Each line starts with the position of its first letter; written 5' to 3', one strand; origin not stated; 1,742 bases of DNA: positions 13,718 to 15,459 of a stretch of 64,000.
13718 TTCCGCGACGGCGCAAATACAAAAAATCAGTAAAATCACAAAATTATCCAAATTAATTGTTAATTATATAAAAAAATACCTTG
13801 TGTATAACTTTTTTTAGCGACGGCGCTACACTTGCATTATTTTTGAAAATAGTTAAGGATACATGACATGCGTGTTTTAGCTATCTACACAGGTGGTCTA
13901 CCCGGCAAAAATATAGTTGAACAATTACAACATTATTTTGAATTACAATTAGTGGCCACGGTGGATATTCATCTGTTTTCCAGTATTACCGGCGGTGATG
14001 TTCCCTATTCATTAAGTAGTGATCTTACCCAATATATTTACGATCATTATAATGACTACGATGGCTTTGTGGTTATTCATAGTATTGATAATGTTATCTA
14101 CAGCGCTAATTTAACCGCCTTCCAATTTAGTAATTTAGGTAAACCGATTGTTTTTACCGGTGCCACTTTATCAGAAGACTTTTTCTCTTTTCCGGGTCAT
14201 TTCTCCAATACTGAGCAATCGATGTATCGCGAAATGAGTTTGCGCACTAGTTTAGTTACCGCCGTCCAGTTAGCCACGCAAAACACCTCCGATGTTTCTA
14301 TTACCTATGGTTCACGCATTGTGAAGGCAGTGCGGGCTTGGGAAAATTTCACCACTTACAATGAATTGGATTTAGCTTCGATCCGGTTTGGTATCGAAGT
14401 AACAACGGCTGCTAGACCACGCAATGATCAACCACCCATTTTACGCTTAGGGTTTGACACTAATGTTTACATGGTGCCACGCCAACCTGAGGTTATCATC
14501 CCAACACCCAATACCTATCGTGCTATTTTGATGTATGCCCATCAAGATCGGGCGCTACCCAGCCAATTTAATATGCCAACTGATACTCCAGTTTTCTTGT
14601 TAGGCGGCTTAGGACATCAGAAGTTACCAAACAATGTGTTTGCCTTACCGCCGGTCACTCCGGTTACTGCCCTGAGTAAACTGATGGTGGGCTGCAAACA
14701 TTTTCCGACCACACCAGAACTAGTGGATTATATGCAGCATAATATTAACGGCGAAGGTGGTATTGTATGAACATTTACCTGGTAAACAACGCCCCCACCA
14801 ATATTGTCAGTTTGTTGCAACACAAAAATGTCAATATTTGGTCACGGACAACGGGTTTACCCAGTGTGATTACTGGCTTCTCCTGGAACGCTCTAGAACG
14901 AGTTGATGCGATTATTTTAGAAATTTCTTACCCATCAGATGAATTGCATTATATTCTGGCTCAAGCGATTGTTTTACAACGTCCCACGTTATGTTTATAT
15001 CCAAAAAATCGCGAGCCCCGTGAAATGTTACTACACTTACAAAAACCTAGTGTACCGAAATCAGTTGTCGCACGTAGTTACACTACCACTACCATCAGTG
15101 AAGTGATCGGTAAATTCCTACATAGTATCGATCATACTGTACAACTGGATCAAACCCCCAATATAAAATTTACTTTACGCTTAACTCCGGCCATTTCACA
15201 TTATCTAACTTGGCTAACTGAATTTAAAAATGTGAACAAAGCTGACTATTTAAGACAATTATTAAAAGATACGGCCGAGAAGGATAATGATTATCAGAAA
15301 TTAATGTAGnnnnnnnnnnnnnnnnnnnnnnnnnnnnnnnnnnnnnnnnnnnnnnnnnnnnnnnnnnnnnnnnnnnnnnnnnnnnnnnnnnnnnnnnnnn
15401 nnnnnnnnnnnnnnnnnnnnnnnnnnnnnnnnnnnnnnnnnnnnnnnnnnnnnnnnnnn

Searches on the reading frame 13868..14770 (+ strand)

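Call 11: search_protein_families(library=pfam, proteins=[window:13868-14770:+], max_evalue=0.01)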
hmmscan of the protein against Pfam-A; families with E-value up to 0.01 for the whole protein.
window:13868-14770:+ (300 aa): 1 family
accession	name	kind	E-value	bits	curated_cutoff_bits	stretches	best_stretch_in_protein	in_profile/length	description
PF00710.25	Asparaginase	-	6.8e-15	55.5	22.5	1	17-108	29-121/193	Asparaginase, N-terminal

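Call 68: search_protein_families(library=ncbifam, proteins=[window:13868-14770:+], max_evalue=0.1)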
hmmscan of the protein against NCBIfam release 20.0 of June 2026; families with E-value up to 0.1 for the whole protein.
window:13868-14770:+ (300 aa): 5 families
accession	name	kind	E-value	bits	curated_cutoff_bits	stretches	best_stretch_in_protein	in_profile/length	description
TIGR00519.1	asnASE_I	subfamily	5.2e-13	48.6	260.5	1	12-181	26-195/337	type I asparaginase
NF006998.0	PRK09461.1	equivalog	6.2e-10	38.8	376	1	50-100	68-118/337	asparaginase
NF003217.0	PRK04183.1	equivalog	1.1e-09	37.4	310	1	20-207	108-298/420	Glu-tRNA(Gln) amidotransferase subunit GatD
TIGR02153.1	gatD_arch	equivalog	6.1e-09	35.1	324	1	21-207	96-286/405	Glu-tRNA(Gln) amidotransferase subunit GatD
NF008304.0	PRK11096.1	equivalog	0.083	11.4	506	0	23-100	61-137/348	L-asparaginase 2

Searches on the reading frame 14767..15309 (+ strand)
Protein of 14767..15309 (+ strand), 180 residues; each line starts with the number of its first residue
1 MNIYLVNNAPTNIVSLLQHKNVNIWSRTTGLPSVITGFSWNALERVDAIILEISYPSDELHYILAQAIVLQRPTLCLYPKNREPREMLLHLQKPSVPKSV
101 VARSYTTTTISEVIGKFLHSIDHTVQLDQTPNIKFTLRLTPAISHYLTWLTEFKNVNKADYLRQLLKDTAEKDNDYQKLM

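Call 11: search_protein_families(library=pfam, proteins=[window:14767-15309:+], max_evalue=0.01)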
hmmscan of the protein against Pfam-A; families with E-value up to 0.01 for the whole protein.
window:14767-15309:+ (180 aa): 0 families

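Call 15: find_homologous_proteins(query=window:14767-15309:+)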
Query window:14767-15309:+ (180 aa): 24 proteins with E <= 0.001 among 52 candidates.
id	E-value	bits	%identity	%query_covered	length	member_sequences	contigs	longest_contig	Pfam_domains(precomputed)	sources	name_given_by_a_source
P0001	2.6e-114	397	100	100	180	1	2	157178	-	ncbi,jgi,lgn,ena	ncbi:MAG: hypothetical protein WCV88_01195 [Patescibacteria group bacterium]|jgi:hypothetical protei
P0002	3.0e-83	296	72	100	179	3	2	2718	-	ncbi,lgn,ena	-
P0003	7.2e-81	288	70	100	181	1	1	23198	-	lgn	-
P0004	5.2e-79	282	68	100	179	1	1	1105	-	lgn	-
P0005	1.1e-77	278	65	100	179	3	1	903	-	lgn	-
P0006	5.7e-77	275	68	100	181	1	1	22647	-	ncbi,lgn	-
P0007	2.1e-75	270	64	100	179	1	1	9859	-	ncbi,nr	ncbi:MAG: hypothetical protein HY565_01305 [Candidatus Kerfeldbacteria bacterium]|nr:hypothetical pr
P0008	4.0e-73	263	66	100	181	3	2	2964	-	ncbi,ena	-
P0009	2.9e-71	257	65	100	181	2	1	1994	-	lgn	-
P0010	1.9e-70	254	63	100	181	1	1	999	-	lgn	-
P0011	1.0e-69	252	61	100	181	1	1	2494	-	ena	-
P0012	1.0e-68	248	61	100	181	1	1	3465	-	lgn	-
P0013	1.6e-68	248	62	100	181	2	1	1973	-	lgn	-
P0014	5.1e-68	246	63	99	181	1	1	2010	-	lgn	-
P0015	2.9e-59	218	54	100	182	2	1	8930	-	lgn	-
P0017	2.7e-53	198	50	100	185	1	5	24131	-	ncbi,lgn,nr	ncbi:MAG: hypothetical protein HYV33_00860 [Candidatus Kerfeldbacteria bacterium]|nr:hypothetical pr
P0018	5.1e-51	191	45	99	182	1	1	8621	-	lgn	-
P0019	1.8e-50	189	49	100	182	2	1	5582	-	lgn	-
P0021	1.3e-48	183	47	98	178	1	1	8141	-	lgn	-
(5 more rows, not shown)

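Call 16: find_encoding_contigs(protein=P0003, flank=3000, max_places=3)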
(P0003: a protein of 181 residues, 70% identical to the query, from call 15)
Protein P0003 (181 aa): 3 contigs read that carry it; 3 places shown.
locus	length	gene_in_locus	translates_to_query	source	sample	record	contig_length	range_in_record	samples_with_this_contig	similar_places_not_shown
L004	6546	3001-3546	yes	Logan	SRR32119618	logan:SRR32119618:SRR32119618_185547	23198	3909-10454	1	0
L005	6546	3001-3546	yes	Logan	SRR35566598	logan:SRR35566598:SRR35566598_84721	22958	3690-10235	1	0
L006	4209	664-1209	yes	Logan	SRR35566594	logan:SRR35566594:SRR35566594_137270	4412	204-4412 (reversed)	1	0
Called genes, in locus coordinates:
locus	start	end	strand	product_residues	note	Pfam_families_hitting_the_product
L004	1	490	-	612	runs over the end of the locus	-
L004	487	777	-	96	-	-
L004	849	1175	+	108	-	-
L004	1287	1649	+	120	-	-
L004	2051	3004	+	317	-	PF00710:Asparaginase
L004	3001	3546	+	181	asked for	-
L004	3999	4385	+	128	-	PF00436:SSB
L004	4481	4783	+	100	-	-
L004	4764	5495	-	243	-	PF00557:Peptidase_M24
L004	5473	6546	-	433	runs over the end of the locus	PF08245:Mur_ligase_M, PF02875:Mur_ligase_C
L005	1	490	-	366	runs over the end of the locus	PF18933:PsbP_2 (faint)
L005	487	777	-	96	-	-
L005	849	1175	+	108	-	-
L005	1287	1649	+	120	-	-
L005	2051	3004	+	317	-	PF00710:Asparaginase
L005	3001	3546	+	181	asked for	-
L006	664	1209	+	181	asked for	-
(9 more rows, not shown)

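Call 17: find_encoding_contigs(protein=P0006, flank=3000, max_places=3)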
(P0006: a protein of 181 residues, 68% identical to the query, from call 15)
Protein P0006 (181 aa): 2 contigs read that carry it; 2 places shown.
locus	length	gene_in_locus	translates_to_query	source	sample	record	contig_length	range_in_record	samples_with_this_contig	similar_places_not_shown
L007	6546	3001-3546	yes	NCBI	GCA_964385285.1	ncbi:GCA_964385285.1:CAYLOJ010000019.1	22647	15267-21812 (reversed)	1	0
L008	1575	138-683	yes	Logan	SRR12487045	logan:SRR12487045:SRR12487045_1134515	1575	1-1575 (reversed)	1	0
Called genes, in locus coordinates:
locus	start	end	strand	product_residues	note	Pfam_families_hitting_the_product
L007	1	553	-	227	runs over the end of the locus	-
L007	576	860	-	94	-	-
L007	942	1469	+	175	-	-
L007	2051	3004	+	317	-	PF00710:Asparaginase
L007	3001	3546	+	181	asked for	-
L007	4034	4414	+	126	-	PF00436:SSB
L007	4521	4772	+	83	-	-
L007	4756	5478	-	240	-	PF00557:Peptidase_M24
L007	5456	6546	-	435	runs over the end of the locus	PF08245:Mur_ligase_M, PF02875:Mur_ligase_C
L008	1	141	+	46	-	?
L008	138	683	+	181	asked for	-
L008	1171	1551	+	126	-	PF00436:SSB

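Call 18: find_encoding_contigs(protein=P0007, flank=3000, max_places=3)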
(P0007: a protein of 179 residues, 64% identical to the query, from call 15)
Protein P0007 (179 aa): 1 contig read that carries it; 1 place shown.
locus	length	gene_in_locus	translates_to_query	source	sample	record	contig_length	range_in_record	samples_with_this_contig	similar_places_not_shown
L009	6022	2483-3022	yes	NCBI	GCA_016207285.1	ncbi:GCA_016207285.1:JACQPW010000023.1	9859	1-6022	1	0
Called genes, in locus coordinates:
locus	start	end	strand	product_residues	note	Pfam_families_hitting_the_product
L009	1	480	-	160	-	PF18933:PsbP_2 (weak)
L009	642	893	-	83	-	PF05016:ParE_toxin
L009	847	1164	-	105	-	PF02604:PhdYeFM_antitox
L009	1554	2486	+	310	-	PF00710:Asparaginase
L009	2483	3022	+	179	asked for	-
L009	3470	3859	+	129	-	PF00436:SSB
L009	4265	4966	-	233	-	PF00557:Peptidase_M24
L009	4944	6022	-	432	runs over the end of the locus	PF08245:Mur_ligase_M, PF02875:Mur_ligase_C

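Call 19: find_encoding_contigs(protein=P0017, flank=3000, max_places=3)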
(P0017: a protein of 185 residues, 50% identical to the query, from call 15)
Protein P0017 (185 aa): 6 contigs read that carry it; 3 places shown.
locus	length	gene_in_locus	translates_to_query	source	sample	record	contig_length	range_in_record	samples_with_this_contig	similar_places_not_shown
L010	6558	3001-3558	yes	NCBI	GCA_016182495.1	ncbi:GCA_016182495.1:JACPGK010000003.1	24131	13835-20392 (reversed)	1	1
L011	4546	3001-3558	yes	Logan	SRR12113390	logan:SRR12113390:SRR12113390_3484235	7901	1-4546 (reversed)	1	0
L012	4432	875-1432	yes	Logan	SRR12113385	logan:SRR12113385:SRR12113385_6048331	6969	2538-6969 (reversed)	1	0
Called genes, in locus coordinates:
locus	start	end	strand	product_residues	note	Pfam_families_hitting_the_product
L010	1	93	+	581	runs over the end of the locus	PF03717:PBP_dimer, PF00905:Transpeptidase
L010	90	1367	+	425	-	PF08245:Mur_ligase_M, PF02875:Mur_ligase_C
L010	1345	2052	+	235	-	PF00557:Peptidase_M24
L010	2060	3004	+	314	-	PF00710:Asparaginase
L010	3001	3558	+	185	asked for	-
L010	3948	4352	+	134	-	PF00436:SSB, PF11325:DUF3127 (faint)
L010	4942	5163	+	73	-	-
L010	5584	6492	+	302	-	-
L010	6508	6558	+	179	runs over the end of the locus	PF01875:Memo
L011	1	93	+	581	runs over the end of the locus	PF03717:PBP_dimer, PF00905:Transpeptidase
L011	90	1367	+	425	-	PF08245:Mur_ligase_M, PF02875:Mur_ligase_C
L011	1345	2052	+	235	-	PF00557:Peptidase_M24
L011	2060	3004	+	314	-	PF00710:Asparaginase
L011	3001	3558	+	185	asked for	-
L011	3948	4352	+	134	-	PF00436:SSB, PF11325:DUF3127 (faint)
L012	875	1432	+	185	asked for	-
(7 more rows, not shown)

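Call 21: find_encoding_contigs(protein=P0015, flank=3000, max_places=2)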
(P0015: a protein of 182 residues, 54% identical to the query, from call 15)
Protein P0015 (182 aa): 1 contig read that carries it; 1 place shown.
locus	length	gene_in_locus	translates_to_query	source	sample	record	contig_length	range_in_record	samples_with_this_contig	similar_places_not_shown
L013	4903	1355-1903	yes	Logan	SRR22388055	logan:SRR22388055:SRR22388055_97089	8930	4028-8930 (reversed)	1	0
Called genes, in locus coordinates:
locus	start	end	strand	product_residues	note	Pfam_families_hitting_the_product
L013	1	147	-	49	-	?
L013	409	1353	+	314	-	PF00710:Asparaginase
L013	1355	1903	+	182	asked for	-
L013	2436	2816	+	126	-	PF00436:SSB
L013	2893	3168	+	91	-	-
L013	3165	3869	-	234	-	PF00557:Peptidase_M24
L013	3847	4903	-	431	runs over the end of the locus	PF08245:Mur_ligase_M, PF02875:Mur_ligase_C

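Call 22: find_encoding_contigs(protein=P0018, flank=3000, max_places=2)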
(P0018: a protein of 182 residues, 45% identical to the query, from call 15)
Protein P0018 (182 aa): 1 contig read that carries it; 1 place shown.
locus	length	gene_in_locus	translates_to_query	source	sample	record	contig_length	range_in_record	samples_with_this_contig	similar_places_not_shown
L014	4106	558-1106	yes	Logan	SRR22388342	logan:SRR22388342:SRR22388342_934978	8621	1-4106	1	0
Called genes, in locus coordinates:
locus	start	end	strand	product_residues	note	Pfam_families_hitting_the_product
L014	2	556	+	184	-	?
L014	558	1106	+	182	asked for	-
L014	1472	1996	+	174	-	PF00436:SSB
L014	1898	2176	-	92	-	-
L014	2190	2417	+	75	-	-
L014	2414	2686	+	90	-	PF15738:YafQ_toxin (weak)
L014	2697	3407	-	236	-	PF00557:Peptidase_M24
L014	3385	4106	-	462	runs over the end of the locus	PF08245:Mur_ligase_M, PF02875:Mur_ligase_C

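Call 23: find_encoding_contigs(protein=P0021, flank=3000, max_places=2)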
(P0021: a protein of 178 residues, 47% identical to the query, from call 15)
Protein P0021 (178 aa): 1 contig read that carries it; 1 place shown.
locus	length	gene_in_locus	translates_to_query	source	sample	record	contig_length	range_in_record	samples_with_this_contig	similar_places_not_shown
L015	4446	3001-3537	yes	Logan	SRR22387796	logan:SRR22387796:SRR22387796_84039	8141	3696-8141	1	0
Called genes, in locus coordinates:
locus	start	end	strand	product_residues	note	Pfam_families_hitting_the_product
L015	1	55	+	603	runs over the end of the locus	PF03717:PBP_dimer, PF00905:Transpeptidase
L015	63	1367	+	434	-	PF08245:Mur_ligase_M, PF02875:Mur_ligase_C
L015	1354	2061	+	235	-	PF00557:Peptidase_M24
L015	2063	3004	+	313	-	PF00710:Asparaginase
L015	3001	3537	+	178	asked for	-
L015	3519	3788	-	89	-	-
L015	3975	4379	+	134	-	PF00436:SSB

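Call 24: find_encoding_contigs(protein=P0019, flank=3000, max_places=2)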
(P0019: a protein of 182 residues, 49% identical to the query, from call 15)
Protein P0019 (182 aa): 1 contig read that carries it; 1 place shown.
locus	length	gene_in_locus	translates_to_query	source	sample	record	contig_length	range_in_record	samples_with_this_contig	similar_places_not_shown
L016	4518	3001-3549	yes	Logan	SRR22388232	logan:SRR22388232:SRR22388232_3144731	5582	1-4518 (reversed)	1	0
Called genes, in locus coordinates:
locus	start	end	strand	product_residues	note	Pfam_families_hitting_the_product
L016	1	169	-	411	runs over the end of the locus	?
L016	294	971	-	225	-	-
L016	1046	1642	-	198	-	-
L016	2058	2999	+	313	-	PF00710:Asparaginase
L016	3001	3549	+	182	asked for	-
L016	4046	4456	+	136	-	PF00436:SSB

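Call 25: find_encoding_contigs(protein=P0002, flank=3000, max_places=2)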
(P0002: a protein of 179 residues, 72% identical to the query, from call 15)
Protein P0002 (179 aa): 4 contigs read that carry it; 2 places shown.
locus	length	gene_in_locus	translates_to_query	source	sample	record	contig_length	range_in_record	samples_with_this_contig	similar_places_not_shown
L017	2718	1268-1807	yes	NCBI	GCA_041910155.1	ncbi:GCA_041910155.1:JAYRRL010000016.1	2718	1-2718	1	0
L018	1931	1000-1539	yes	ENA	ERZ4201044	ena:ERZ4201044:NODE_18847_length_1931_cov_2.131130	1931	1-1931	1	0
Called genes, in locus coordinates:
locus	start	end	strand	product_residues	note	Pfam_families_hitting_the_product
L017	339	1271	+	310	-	PF00710:Asparaginase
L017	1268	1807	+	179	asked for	-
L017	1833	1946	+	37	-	-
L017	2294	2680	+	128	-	PF00436:SSB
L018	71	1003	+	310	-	PF00710:Asparaginase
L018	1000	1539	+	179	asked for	-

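Call 26: find_encoding_contigs(protein=P0008, flank=3000, max_places=2)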
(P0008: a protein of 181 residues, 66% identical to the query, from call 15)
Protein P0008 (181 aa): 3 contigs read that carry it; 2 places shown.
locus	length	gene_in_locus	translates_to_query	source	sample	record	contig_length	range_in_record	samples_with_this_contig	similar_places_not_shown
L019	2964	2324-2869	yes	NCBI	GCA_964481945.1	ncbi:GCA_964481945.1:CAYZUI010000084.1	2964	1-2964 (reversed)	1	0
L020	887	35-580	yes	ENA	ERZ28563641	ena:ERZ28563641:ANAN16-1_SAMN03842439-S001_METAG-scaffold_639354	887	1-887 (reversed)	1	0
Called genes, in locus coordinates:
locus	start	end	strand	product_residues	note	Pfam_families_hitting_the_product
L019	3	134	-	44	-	?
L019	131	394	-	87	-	PF02604:PhdYeFM_antitox (weak)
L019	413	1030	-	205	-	PF00041:fn3 (faint)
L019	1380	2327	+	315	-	PF00710:Asparaginase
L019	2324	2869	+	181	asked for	-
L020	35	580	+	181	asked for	-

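Call 67: search_protein_families(library=pfam, proteins=[window:14767-15309:+], max_evalue=10)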
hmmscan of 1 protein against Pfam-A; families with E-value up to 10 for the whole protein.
window:14767-15309:+ (180 aa): 2 families
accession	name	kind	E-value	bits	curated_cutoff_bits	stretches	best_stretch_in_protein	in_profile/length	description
PF10373.15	EST1_DNA_bind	-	0.017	15.1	22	1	101-158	171-225/282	Est1 DNA/RNA binding domain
PF15649.12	Tox-REase-7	-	0.057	14.1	25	1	143-175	34-67/84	Restriction endonuclease fold toxin 7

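Call 68: search_protein_families(library=ncbifam, proteins=[window:14767-15309:+], max_evalue=0.1)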
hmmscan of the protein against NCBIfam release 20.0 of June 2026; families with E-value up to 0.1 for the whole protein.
window:14767-15309:+ (180 aa): 0 families

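Call 90: predict_structure(alignment_id=A11)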
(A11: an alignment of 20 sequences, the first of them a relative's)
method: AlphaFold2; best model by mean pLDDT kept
length: 180 residues; sequences in the alignment: 20
mean_pLDDT: 82.6   pTM: 0.62
mean pLDDT of the five models: 82.6, 81.7, 81.5, 80.4, 78.4
residues with pLDDT >= 90: 75; 70-90: 78; 50-70: 13; < 50: 14
segments of 3 or more residues with pLDDT < 50: 29-37, 129-133
pLDDT, mean of each block of 10 residues (from residue 1): 85 80 67 46 83 87 89 93 91 92 91 89 65 66 95 92 91 86
secondary structure, 60 per line:
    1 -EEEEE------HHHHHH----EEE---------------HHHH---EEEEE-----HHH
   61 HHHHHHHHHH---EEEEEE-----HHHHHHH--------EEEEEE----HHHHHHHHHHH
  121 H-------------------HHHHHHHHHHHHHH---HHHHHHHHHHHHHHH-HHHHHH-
elements in order: E2-6 H13-18 E23-25 H41-44 E48-52 H58-70 E74-79 H85-91 E100-105 H110-121 H141-154 H158-172 H174-179
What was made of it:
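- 14767..15309 (+): Upstream gene: a clade-specific 180-aa protein, always adjacent to the RNA promoter. AF2 pLDDT 82.6 (call 90).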

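Call 92: fold_search(model_id=the predicted structure, library=pdb)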
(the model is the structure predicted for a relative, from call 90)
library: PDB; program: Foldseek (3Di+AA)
matches with E <= 10: 1190; with E <= 0.001: 66
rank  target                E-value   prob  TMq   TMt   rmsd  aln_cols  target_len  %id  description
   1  4kxm_C                6.3e-05  1.00  0.51  0.68   4.6       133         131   19  Crystal structure of DNPH1 (RCL) WITH N6-ISOPENTENYL-AMP (released 2014-02-05)
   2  4kxn_B                6.7e-05  1.00  0.49  0.68   4.7       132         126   20  Crystal structure of DNPH1 (RCL) with kinetine riboside monophosphate (released 2014-02-05)
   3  8osc_A                7.2e-05  1.00  0.49  0.72   4.1       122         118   18  Structure of Homo sapiens 2'-deoxynucleoside 5'-phosphate N-hydrolase 1 (DNPH1) bound to deoxyuridine 5'- monophosphat (released 2023-08-30)
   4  8rpt_B                7.7e-05  1.00  0.49  0.61   4.8       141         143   13  Crystal structure of human DNPH1 mutant- D80A (released 2024-11-20)
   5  9i9q_B                8.2e-05  1.00  0.49  0.70   4.5       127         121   17  Crystal structure of DNPH1 bound by compound 2. (released 2025-11-12)
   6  9i6e_B                8.7e-05  1.00  0.51  0.67   5.3       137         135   14  Crystal structure of DNPH1 bound by compound 5. (released 2025-11-12)
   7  4kxl_B                8.7e-05  1.00  0.49  0.68   4.7       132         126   19  Crystal structure of DNPH1 (RCL) with 6-CYCLOPENTYL-AMP (released 2014-02-05)
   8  4fyh_A                9.3e-05  1.00  0.49  0.67   4.9       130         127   19  Crystal structure of rcl with phospho-triciribine (released 2013-01-02)
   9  4fyk_B                9.9e-05  1.00  0.48  0.68   4.6       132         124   19  Crystal structure of rcl with 5'-phiosphorothioate-adenosine (released 2013-01-02)
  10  4fyi_B                1.1e-04  1.00  0.51  0.68   4.6       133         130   18  Crystal structure of rcl with 6-cyclopentyl-AMP (released 2013-01-02)
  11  4fyi_D                1.1e-04  1.00  0.49  0.67   4.8       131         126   18  Crystal structure of rcl with 6-cyclopentyl-AMP (released 2013-01-02)
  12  8rpt_A                1.1e-04  1.00  0.49  0.64   4.4       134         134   16  Crystal structure of human DNPH1 mutant- D80A (released 2024-11-20)
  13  9da6_B                1.2e-04  1.00  0.50  0.68   4.7       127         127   16  Crystal structure of human DNPH1 bound to inhibitor 3a (released 2025-02-05)
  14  8os9_B                1.3e-04  1.00  0.49  0.68   4.8       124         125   17  Structure of Homo sapiens 2'-deoxynucleoside 5'-phosphate N-hydrolase 1 (DNPH1) (released 2023-08-30)
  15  9ia6_C                1.3e-04  1.00  0.50  0.68   4.2       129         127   16  Crystal structure of DNPH1 bound by compound 3. (released 2025-11-12)
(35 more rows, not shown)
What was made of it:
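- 14767..15309 (+): The N-terminal domain has a DNPH1/RCL-like fold (call 92).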
